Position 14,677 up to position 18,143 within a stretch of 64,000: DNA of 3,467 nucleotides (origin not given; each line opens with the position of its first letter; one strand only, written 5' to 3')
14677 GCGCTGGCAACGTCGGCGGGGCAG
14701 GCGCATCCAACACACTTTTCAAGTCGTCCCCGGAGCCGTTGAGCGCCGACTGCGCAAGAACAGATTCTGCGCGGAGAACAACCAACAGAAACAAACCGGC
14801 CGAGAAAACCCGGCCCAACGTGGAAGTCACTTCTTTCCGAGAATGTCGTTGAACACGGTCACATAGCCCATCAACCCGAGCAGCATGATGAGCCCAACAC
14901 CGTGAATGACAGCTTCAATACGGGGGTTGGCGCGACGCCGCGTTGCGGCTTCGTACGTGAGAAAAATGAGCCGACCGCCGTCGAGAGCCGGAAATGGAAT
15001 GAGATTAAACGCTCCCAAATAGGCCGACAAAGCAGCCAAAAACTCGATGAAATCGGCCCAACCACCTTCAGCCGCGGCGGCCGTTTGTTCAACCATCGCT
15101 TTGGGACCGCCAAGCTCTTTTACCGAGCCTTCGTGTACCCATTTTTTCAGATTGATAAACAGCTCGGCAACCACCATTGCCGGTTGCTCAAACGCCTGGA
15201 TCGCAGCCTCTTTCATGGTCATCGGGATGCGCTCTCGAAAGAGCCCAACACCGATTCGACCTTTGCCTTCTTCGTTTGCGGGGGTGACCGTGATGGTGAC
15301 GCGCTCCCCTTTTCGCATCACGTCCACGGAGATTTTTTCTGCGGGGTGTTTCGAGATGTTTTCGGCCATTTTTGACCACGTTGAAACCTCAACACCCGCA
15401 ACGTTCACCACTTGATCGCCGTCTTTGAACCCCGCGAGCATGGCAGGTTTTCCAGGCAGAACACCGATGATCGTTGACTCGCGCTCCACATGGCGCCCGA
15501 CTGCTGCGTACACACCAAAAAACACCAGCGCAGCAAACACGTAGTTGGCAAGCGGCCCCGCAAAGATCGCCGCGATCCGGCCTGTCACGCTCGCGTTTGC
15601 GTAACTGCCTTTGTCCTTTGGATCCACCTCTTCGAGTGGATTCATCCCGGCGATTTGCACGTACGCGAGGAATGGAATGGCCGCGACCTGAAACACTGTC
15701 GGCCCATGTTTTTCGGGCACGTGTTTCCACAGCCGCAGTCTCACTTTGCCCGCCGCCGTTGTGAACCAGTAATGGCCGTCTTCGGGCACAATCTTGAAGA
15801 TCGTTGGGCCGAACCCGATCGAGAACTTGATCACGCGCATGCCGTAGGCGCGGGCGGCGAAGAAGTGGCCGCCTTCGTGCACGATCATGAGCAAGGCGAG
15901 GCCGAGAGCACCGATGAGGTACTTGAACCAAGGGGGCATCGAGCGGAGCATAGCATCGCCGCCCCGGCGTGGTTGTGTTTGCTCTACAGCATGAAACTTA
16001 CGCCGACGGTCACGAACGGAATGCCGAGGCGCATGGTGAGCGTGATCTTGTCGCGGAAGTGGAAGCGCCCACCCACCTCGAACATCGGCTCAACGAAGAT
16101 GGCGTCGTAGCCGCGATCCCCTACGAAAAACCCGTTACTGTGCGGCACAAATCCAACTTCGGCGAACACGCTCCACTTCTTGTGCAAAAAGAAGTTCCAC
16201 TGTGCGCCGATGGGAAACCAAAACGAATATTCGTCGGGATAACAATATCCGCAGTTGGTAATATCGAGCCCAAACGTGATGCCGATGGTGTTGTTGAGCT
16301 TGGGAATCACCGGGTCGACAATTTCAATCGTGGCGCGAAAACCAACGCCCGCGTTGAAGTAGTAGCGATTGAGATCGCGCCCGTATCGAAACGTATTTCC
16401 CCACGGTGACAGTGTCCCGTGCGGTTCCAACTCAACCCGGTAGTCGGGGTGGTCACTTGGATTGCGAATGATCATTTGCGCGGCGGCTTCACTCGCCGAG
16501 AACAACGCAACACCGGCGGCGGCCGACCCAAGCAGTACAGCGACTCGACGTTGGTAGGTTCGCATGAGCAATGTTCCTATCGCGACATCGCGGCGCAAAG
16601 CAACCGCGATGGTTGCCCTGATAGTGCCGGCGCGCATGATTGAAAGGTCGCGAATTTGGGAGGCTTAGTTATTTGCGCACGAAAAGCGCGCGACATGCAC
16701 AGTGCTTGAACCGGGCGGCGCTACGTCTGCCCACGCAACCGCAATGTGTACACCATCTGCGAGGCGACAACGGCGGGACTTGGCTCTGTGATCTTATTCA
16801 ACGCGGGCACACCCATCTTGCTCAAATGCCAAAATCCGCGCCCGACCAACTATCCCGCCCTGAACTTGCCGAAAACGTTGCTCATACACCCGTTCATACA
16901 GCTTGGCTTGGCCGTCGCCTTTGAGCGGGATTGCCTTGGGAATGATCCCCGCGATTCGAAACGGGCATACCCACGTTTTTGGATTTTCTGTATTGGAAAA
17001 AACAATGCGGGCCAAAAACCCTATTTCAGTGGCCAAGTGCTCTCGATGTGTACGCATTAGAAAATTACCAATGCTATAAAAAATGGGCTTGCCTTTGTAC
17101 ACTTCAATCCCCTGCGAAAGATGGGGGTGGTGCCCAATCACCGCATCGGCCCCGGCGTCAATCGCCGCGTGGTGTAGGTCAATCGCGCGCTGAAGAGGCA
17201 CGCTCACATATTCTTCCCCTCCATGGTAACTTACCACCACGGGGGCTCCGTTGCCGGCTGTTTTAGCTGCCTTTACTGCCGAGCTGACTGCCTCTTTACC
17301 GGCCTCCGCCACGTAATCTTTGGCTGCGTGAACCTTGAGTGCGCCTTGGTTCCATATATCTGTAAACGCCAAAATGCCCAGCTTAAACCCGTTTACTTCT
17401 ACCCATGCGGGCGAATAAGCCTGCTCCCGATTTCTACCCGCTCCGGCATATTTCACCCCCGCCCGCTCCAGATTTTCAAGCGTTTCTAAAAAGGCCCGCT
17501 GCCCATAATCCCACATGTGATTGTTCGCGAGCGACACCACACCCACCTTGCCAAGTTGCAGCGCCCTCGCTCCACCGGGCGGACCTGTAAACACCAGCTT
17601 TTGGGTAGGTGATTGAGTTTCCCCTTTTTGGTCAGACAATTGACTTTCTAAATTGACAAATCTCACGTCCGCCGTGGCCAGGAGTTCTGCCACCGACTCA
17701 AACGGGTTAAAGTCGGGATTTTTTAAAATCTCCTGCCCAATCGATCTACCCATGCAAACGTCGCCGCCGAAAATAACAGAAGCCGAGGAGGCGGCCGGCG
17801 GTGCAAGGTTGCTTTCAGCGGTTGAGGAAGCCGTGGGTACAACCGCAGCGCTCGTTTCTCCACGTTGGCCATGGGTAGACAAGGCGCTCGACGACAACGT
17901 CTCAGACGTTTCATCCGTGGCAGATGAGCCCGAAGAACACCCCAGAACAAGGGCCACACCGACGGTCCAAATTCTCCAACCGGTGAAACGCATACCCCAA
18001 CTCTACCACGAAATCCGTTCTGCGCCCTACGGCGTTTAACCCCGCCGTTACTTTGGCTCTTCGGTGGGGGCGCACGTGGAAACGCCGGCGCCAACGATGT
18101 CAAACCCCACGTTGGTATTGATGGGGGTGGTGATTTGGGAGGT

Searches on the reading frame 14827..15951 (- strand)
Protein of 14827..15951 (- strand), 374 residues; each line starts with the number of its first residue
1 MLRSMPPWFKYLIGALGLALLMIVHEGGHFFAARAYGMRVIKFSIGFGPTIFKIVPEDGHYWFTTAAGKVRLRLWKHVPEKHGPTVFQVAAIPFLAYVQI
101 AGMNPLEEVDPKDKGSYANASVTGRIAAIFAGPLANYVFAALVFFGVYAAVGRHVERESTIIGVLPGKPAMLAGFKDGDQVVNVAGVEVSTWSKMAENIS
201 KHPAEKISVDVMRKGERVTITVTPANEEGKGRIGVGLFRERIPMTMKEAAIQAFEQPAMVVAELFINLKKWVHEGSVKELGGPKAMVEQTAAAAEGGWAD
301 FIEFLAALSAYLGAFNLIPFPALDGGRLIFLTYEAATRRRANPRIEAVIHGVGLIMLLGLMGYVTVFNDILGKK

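Call 6: search_protein_families(library=pfam, proteins=[window:14827-15951:-], max_evalue=0.001)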
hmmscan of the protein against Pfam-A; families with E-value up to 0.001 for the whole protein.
window:14827-15951:- (374 aa): 4 families
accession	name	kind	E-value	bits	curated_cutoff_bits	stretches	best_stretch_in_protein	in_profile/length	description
PF02163.28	Peptidase_M50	-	8.6e-45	153.2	27.2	2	57-359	14-220/221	Peptidase family M50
PF13180.12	PDZ_2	-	1.2e-07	32.4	27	1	157-223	12-79/80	PDZ domain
PF17820.7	PDZ_6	-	5.9e-05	23.2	27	1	161-211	2-52/54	PDZ domain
PF00595.29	PDZ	-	0.00091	20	23.2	0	157-208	25-77/81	PDZ domain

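Call 9: find_encoding_contigs(protein=window:14827-15951:-, flank=10000, max_places=8)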
Protein window:14827-15951:- (374 aa): no gene with exactly this product is on record in the collection.

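Call 15: find_related_loci(query=window:14827-15951:-, collection=genome_contigs, flank=10000)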
Query window:14827-15951:- (374 aa) in genome_contigs; peptide patterns used: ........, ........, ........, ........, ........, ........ (x = any residue, [..] = any of these).
56 stretches matched a pattern; 4 encode a relative of the query (tblastn E <= 1e-3); 4 distinct loci.
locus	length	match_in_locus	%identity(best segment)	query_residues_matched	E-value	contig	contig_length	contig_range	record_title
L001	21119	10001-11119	84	1-374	0e+0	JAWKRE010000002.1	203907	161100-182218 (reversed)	MAG: Polyangiaceae bacterium isolate ABC1.6 ABC1.6.fa-2, whole genome shotgun sequence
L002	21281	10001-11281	28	16-371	5e-16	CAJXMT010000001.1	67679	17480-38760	MAG TPA_asm: uncultured Cryomorphaceae bacterium isolate SRR4030052_bin.21_MetaBAT_v2.12.1_MAG genome assembly, contig:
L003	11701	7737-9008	23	10-361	5e-14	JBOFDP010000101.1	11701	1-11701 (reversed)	MAG: Chitinophagaceae bacterium isolate WFFMC_MAG_147 k139_811378_flag=1_multi=6.0000_len=11701, whole genome shotgun se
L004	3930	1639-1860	31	134-216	1e-4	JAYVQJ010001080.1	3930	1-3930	MAG: Planctomycetia bacterium isolate GL72_UP_concoct_294 GL72_UP_concoct_294_1079, whole genome shotgun sequence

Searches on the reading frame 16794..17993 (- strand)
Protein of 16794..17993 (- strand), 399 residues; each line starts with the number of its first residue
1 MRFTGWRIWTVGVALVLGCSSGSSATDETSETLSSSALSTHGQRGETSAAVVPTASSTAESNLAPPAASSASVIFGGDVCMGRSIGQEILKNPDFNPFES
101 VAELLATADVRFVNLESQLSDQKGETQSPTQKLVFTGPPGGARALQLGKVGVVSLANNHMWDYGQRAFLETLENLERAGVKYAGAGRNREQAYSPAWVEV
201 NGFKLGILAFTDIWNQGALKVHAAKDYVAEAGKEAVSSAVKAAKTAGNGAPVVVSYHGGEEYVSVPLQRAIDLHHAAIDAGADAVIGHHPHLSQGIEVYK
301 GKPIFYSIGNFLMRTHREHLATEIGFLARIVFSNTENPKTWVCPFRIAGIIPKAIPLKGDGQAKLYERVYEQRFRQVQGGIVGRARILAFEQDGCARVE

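Call 6: search_protein_families(library=pfam, proteins=[window:16794-17993:-], max_evalue=0.001)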
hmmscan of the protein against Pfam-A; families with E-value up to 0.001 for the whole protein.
window:16794-17993:- (399 aa): 1 family
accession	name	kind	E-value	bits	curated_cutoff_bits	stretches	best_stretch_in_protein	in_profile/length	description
PF09587.15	PGA_cap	-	3.4e-67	227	27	1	73-313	2-253/255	Bacterial capsule synthesis protein PGA_cap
